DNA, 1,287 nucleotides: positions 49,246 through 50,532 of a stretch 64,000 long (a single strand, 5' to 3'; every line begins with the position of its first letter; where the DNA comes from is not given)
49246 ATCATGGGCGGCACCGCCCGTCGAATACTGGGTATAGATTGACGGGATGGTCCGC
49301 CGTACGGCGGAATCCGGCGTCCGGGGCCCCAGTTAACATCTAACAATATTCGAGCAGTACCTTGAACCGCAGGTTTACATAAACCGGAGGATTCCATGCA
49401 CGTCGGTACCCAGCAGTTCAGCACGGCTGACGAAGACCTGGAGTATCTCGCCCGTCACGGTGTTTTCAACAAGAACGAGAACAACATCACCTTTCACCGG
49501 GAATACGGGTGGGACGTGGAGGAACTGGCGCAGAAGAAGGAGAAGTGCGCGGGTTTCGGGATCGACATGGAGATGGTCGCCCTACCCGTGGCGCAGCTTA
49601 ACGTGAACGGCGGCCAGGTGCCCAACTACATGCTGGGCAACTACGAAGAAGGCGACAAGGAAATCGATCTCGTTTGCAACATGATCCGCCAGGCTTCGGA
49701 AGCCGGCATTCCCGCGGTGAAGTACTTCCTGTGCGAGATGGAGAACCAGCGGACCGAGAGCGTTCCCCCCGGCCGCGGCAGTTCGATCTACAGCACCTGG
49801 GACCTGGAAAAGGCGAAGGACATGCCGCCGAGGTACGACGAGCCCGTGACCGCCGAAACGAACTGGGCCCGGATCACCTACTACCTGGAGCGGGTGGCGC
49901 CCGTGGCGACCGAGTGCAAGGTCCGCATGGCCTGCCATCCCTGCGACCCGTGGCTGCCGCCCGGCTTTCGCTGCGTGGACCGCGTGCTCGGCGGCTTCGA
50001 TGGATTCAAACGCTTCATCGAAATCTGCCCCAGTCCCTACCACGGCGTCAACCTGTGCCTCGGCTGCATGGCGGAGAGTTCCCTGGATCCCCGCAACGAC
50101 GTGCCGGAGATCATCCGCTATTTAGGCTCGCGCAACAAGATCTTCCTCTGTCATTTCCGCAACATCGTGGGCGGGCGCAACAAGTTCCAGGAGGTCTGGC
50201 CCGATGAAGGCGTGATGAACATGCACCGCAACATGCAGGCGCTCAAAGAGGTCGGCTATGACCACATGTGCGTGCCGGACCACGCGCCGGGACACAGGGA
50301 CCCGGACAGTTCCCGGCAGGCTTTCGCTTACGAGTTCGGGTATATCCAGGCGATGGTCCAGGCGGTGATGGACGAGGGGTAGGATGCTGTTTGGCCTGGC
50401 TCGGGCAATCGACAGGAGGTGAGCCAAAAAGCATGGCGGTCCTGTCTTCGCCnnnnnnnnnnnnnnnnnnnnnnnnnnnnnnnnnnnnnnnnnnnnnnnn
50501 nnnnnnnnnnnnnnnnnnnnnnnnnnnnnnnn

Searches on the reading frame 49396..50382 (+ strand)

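Call 58: search_protein_families(library=pfam, proteins=[window:49396-50382:+], max_evalue=0.001)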
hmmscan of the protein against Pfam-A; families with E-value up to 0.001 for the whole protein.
window:49396-50382:+ (328 aa): 2 families
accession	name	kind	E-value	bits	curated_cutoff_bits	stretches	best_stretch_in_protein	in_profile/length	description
PF03786.19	UxuA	-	1.5e-33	116.5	23.7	1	140-299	165-321/352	D-mannonate dehydratase (UxuA)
PF01261.30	AP_endonuc_2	-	2e-10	41.2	31.1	1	37-297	23-230/249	Xylose isomerase-like TIM barrel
